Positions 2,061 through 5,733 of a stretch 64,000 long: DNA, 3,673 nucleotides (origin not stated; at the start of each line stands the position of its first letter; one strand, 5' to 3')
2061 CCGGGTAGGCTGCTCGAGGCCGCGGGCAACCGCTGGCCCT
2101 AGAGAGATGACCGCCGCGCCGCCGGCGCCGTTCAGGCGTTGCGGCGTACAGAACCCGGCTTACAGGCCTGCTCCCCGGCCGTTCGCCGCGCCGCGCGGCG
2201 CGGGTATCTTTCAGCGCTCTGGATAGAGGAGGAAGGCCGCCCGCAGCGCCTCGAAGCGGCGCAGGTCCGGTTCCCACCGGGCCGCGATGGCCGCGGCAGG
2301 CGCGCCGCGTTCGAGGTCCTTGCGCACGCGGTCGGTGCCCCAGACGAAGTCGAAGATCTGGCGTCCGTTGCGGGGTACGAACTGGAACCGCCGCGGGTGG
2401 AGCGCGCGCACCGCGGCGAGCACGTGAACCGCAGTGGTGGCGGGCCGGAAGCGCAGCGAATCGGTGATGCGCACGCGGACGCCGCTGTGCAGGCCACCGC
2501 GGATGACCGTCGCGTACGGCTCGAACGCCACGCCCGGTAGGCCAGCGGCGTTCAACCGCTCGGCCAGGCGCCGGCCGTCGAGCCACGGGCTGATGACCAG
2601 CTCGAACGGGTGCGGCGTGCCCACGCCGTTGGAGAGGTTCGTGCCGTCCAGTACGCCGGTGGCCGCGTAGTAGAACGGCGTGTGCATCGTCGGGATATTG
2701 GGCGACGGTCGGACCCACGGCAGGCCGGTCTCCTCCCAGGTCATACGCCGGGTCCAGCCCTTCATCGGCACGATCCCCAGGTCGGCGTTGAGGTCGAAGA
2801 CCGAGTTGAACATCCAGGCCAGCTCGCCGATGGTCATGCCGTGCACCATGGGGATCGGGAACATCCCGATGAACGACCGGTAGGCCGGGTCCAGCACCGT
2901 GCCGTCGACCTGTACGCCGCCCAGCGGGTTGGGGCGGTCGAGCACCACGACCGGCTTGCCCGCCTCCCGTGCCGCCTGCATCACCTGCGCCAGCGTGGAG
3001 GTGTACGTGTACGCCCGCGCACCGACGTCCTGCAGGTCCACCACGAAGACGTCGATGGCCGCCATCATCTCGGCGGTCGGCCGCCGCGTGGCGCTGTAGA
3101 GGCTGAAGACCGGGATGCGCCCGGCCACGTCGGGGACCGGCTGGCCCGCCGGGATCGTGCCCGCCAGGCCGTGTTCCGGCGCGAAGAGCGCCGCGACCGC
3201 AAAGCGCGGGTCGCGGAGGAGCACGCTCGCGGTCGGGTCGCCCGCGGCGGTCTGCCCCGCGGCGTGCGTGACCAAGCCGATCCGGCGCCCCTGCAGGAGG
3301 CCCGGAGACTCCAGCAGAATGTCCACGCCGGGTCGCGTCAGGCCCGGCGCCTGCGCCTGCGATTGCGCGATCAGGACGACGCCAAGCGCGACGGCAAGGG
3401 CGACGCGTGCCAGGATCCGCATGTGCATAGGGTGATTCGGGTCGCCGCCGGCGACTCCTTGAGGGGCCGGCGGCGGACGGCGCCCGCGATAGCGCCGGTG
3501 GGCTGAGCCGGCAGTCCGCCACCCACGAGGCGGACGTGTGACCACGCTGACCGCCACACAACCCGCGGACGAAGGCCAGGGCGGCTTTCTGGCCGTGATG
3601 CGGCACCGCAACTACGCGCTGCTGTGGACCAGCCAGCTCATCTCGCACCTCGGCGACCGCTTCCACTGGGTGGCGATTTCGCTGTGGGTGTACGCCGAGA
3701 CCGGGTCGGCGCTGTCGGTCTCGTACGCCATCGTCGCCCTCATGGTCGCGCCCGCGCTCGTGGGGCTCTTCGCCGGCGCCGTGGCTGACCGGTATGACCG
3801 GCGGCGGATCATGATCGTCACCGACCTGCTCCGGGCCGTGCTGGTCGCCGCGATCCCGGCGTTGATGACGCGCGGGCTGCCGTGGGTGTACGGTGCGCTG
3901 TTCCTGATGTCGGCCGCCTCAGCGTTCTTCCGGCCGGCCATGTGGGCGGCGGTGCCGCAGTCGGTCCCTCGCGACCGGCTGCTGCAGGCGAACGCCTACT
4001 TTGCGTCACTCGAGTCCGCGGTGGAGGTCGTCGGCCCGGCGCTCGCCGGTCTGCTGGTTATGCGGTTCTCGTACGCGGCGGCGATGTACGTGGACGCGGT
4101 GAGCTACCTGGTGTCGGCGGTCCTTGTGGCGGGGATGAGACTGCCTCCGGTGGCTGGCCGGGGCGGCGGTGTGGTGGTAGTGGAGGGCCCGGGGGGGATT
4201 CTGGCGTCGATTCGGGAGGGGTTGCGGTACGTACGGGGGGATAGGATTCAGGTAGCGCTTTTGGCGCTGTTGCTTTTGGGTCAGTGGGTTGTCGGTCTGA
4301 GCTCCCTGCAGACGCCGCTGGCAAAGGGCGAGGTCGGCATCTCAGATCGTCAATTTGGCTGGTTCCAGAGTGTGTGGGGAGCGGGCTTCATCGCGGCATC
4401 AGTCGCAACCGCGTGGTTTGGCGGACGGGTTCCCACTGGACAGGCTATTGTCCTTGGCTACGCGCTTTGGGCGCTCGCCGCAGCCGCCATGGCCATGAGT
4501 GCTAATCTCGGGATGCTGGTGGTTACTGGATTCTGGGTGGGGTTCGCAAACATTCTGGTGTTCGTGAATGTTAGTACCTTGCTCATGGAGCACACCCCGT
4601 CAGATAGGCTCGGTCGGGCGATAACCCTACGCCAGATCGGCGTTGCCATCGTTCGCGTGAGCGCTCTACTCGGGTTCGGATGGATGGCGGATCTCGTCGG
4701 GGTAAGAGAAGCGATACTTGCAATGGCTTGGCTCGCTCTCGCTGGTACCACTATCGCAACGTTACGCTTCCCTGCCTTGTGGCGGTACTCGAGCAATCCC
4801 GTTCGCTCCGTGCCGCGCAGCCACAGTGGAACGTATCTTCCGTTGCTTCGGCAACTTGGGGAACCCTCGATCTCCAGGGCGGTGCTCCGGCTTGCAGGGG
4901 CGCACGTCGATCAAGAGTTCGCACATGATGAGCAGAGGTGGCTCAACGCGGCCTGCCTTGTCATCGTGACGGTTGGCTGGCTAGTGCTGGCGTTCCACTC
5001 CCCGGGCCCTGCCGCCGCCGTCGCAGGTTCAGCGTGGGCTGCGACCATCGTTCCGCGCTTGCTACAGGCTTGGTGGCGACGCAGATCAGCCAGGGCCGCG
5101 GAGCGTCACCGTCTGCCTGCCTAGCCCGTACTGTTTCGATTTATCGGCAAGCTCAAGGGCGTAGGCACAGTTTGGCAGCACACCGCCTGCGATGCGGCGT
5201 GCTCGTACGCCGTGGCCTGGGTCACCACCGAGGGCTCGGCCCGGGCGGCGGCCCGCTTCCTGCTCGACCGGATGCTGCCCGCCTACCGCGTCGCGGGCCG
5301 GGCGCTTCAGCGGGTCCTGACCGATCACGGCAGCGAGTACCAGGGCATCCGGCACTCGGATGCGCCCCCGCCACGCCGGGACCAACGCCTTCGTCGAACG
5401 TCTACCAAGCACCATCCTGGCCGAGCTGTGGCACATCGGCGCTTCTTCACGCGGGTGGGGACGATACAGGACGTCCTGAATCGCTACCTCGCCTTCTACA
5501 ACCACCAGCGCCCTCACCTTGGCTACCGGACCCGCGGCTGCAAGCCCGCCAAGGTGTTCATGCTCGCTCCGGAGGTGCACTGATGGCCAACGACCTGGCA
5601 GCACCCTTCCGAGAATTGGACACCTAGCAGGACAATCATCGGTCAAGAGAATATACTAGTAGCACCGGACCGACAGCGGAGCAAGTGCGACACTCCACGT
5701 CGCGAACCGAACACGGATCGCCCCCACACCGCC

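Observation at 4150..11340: About 7-kb lower-GC block whose two composition boundaries both fall inside intact ORFs (mosaic MFS and mosaic SARP genes)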

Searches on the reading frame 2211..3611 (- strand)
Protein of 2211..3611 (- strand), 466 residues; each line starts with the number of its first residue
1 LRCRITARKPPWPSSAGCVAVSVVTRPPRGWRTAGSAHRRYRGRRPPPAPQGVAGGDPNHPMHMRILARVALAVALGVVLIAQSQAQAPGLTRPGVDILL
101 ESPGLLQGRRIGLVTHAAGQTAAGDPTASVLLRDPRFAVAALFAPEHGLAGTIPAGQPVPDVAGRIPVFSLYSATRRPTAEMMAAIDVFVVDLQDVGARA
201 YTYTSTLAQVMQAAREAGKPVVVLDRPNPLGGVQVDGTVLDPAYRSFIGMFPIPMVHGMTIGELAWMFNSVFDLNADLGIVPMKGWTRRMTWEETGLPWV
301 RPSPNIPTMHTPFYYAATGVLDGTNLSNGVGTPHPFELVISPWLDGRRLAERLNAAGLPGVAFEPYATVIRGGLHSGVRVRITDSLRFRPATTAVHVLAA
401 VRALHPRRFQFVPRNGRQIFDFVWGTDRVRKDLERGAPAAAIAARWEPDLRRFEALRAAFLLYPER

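Call 6: search_protein_families(library=pfam, proteins=[window:2211-3611:-])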
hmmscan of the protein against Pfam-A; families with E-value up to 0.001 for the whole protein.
window:2211-3611:- (466 aa): 2 families
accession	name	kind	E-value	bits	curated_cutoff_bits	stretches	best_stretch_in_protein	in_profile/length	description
PF07075.17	NamZ_N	-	8.4e-78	260.9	26.9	1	111-309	1-202/203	Exo-beta-N-acetylmuramidase NamZ, N-terminal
PF20732.2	NamZ_C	-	2.3e-37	129.5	25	1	313-463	1-152/152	Exo-beta-N-acetylmuramidase NamZ, C-terminal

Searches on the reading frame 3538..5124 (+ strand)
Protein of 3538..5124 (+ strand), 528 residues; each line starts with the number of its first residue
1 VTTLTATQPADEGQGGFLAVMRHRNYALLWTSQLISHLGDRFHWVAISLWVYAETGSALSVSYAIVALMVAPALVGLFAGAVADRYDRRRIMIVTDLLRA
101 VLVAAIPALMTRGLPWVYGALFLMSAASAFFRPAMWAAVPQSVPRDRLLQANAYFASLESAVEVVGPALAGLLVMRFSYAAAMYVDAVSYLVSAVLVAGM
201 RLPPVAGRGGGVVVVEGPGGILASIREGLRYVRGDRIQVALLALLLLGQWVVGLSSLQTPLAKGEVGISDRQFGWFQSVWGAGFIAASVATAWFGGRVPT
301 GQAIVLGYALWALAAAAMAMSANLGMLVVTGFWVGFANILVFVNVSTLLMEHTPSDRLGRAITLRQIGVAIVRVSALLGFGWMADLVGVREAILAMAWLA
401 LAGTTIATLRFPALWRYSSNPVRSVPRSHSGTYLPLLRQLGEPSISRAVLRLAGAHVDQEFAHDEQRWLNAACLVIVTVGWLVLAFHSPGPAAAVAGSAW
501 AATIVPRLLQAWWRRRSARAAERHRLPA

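Call 5: find_encoding_contigs(protein=window:3538-5124:+, flank=10000, max_places=10)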
Protein window:3538-5124:+ (528 aa): no gene with exactly this product is on record in the collection.

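Call 6: search_protein_families(library=pfam, proteins=[window:3538-5124:+])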
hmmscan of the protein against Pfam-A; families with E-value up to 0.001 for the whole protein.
window:3538-5124:+ (528 aa): 2 families
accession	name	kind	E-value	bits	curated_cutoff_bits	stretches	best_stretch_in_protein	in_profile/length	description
PF07690.21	MFS_1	-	1.3e-34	120.1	33.4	2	29-253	1-219/347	Major Facilitator Superfamily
PF05977.19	MFS_3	-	9.2e-20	71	27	1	18-411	4-395/524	Transmembrane secretion effector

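Call 11: find_homologous_proteins(query=window:3538-5124:+)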
Query window:3538-5124:+ (528 aa): 710 proteins with E <= 0.001 among 8000 candidates; the best 120 are listed.
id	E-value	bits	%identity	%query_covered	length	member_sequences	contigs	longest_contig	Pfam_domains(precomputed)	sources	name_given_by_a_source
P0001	0.0e+0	1125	100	100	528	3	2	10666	PF05977.20,PF07690.22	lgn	-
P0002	6.3e-284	961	86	100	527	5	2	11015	PF05977.20,PF07690.22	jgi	jgi:MFS family permease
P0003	6.9e-245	832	78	97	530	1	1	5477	PF05977.20,PF07690.22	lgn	-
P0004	4.0e-219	747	69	99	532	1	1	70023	PF05977.20,PF07690.22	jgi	jgi:MFS family permease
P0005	8.7e-196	670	64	99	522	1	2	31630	PF05977.20,PF07690.22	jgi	-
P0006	1.7e-194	666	67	89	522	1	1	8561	PF05977.20,PF07690.22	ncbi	-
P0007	4.8e-194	664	67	92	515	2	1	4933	PF05977.20,PF07690.22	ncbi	-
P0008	1.4e-191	656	62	99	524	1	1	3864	PF05977.20,PF07690.22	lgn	-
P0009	5.9e-191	654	64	94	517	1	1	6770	PF05977.20,PF07690.22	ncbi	ncbi:MAG: MFS transporter [Armatimonadota bacterium]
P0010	5.5e-188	644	63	92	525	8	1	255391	PF05977.20,PF07690.22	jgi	-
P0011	4.2e-184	631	59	99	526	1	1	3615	PF05977.20,PF07690.22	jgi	jgi:MFS family permease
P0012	1.1e-183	630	65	87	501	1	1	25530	PF05977.20,PF07690.22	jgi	jgi:MFS family permease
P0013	3.6e-183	628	64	92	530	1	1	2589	PF05977.20,PF07690.22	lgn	-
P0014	4.4e-183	628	60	94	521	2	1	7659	PF05977.20,PF07690.22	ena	-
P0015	7.8e-183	627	60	96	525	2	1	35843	PF05977.20,PF07690.22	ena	-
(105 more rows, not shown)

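Call 13: find_encoding_contigs(protein=P0003, flank=10000, max_places=10)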
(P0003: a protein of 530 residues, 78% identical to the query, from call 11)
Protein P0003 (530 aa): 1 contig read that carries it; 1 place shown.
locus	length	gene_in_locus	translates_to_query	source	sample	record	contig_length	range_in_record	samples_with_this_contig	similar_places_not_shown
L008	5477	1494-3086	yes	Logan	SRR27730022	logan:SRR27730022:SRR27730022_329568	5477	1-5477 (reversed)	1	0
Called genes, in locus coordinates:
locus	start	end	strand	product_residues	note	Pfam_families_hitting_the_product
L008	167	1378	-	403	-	PF07075:NamZ_N, PF20732:NamZ_C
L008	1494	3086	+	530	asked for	PF05977:MFS_3, PF07690:MFS_1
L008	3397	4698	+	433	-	PF13487:HD_5, PF01966:HD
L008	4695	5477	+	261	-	?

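Call 14: find_encoding_contigs(protein=P0002, flank=10000, max_places=10)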
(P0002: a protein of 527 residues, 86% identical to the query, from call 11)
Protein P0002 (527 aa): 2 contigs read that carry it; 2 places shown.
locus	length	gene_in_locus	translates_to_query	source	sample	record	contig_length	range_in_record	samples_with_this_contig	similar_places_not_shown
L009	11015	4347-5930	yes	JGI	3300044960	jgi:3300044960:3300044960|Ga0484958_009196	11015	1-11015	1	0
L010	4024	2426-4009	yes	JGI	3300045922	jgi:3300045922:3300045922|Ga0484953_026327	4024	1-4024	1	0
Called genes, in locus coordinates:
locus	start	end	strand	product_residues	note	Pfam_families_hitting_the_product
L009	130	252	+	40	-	-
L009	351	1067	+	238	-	PF24481:CT398_CC, PF02591:Zn_ribbon_9 (weak)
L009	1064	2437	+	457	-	PF00075:RNase_H, PF13456:RVT_3, PF13354:Beta-lactamase2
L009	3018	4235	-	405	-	PF07075:NamZ_N, PF20732:NamZ_C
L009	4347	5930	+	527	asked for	PF05977:MFS_3, PF07690:MFS_1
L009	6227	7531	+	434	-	PF13487:HD_5, PF01966:HD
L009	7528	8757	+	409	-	PF13487:HD_5, PF01966:HD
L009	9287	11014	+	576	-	?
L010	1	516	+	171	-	?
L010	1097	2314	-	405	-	PF07075:NamZ_N, PF20732:NamZ_C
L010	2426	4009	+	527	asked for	PF05977:MFS_3, PF07690:MFS_1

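Call 28: find_related_loci(query=A1, collection=genome_contigs, flank=10000)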
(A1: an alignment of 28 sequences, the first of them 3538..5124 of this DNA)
Query A1 (528 aa) in genome_contigs; peptide patterns used: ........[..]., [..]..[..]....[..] (x = any residue, [..] = any of these).
41 stretches matched a pattern; 19 encode a relative of the query (tblastn E <= 1e-3); 18 distinct loci.
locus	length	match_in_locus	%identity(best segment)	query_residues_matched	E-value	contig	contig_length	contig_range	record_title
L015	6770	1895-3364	64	6-502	0e+0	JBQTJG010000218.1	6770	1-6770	MAG: Armatimonadota bacterium isolate SAR307 c_000000228068, whole genome shotgun sequence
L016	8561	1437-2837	67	8-476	0e+0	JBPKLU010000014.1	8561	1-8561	MAG: Nitrospiraceae bacterium isolate JZ-2_201709_bins_140 JZ-2_201709_bins_140_scaffold_14, whole genome shotgun sequen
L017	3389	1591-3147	60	7-523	0e+0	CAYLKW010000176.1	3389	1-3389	MAG TPA_asm: uncultured bacterium isolate SRP257756_co1_1 genome assembly, contig: NODE_27507_length_3389_cov_11.587882,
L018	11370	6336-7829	60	7-505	0e+0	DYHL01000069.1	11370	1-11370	MAG TPA_asm: Candidatus Nitrosymbiomonas sp. isolate DR5_67_8 Afr_mines_DR5_1029_length_11370_cov_2_821829, whole genome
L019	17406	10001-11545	60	1-525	0e+0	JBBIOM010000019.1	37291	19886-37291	MAG: Armatimonadota bacterium isolate EPS170215_bin_28 NODE_853_length_37291_cov_28.835616, whole genome shotgun sequenc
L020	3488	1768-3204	62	5-489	0e+0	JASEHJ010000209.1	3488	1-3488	MAG: bacterium isolate Yes70-20 NODE_209_length_3488_cov_5.212059, whole genome shotgun sequence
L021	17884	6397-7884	60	1-498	4e-180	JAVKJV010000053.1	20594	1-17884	MAG: Candidatus Fervidifonticultor quartus isolate JZ-4_201709_bins_106 JZ-4_201709_bins_106_scaffold_53, whole genome s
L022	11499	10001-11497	59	2-469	1e-176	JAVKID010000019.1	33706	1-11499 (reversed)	MAG: Candidatus Fervidifonticultor octavus isolate JZ-2_201709_bins_164 JZ-2_201709_bins_164_scaffold_19, whole genome s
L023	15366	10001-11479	61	8-489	3e-176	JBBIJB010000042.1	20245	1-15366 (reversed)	MAG: Armatimonadota bacterium isolate FAS170219_bin_152 NODE_2186_length_20245_cov_3.882714, whole genome shotgun sequen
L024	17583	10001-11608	57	1-510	1e-172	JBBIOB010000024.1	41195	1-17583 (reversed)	MAG: Armatimonadota bacterium isolate ESF170215_bin_27 NODE_561_length_41195_cov_2.89403, whole genome shotgun sequence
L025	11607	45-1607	53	6-525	9e-163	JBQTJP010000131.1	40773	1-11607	MAG: Armatimonadota bacterium isolate SAR42 c_000000125004, whole genome shotgun sequence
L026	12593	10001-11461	54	2-497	1e-153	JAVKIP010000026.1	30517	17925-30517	MAG: Candidatus Fervidifonticultor secundus isolate JZ-2_201808_bins_221 JZ-2_201808_bins_221_scaffold_26, whole genome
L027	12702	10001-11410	53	11-489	9e-149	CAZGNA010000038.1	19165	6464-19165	MAG TPA_asm: uncultured bacterium isolate binchicken_co30_89 genome assembly, contig: NODE_2120_length_19165_cov_8.43741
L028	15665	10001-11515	49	1-518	1e-146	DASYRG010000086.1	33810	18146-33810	MAG TPA_asm: bacterium isolate SMAG_U4505 k141_3487817, whole genome shotgun sequence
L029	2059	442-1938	49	16-527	6e-148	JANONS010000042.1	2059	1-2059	MAG: Armatimonadota bacterium isolate VAR_43_metabat_323 VAR_43_k141_4297114, whole genome shotgun sequence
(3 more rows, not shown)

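Call 38: search_protein_families(library=padloc, proteins=[window:3538-5124:+], max_evalue=0.01)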
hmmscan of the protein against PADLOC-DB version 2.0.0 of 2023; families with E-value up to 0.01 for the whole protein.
window:3538-5124:+ (528 aa): 0 families

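Call 39: search_protein_families(library=ncbifam, proteins=[window:3538-5124:+], max_evalue=0.001)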
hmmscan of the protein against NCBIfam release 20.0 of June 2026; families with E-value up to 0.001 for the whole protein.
window:3538-5124:+ (528 aa): 12 families
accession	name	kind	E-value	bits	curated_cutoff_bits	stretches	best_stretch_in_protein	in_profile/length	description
TIGR00900.1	2A0121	subfamily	3.2e-56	191.2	319.6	1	26-372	1-348/364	H+ Antiporter protein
NF000246.1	macrolide_MefC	exception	9.4e-21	74.3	870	1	24-401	8-386/407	macrolide efflux MFS transporter Mef(C)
NF000245.1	macrolide_MefA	exception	4.8e-20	72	675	1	26-251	11-234/405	macrolide efflux MFS transporter Mef(A)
NF007792.0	PRK10489.1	equivalog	7.9e-20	71.2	324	1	22-422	15-410/419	enterobactin transporter EntS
NF000051.1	macrolide_MefB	exception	9.3e-18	64.3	800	1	24-392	9-377/409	macrolide efflux MFS transporter Mef(B)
NF006386.0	PRK08633.1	equivalog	2.1e-16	58.9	1221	1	29-413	14-412/1147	acyl-[ACP]--phospholipid O-acyltransferase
NF000154.1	macrolide_MefEN2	exception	3.7e-14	52.8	800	1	27-398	9-379/401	macrolide efflux MFS transporter Mef(En2)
NF012178.0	tet_MFS_V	exception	2.3e-12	46.8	640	1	18-390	2-377/409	tetracycline efflux MFS transporter Tet(V)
NF005291.0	PRK06814.1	equivalog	3.9e-11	41.6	1349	1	18-321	5-311/1140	acyl-[ACP]--phospholipid O-acyltransferase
NF052575.1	MFS_efflux_Tap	equivalog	4.5e-10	39.1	625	1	27-414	7-397/401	multidrug efflux MFS transporter Tap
TIGR00880.1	2_A_01_02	superfamily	1.4e-08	35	131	1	66-197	5-134/141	multidrug resistance protein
NF041056.1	ryptide_ex_MFS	equivalog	4.7e-05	22.6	575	1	29-204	8-183/392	ryptide export MFS transporter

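Call 45: find_related_loci(query=A1, collection=metagenome_contigs, flank=10000)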
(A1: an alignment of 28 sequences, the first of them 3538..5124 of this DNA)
Query A1 (528 aa) in metagenome_contigs; peptide patterns used: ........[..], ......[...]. (x = any residue, [..] = any of these).
263 stretches matched a pattern; 49 encode a relative of the query (tblastn E <= 1e-3); 49 distinct loci.
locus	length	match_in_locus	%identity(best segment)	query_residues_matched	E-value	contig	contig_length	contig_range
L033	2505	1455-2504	92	1-351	0e+0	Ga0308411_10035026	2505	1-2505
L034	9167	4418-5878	65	6-497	0e+0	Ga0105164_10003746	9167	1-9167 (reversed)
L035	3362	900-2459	58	3-515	0e+0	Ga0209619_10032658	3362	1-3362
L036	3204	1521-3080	58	3-515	0e+0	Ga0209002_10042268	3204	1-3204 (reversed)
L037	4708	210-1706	58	1-495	0e+0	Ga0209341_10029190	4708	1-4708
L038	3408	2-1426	60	28-505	0e+0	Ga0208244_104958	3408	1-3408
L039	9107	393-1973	56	3-523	5e-170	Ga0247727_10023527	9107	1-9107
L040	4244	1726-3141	57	7-482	6e-173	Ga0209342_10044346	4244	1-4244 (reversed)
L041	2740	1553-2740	67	3-386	8e-172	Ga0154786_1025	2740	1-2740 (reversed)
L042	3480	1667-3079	57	5-480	3e-169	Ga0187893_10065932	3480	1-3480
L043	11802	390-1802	57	5-480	8e-162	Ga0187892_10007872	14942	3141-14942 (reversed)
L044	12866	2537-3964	53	3-489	6e-145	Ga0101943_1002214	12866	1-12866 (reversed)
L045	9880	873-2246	52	16-484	6e-140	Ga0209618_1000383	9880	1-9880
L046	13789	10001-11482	48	16-523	3e-136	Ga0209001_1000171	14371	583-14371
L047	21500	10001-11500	47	16-527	9e-135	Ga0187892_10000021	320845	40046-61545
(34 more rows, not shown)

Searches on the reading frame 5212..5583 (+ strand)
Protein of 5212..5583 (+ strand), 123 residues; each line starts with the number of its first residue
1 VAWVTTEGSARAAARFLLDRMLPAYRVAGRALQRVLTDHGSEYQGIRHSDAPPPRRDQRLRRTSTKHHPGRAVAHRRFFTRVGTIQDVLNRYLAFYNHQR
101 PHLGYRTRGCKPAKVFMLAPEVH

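Call 68: search_protein_families(library=pfam, proteins=[window:5212-5583:+], max_evalue=0.1)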
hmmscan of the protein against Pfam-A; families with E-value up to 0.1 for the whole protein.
window:5212-5583:+ (123 aa): 1 family
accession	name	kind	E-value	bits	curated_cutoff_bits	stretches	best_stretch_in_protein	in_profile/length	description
PF13683.12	rve_3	-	0.0054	16.9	26.5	1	77-105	34-64/67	Integrase core domain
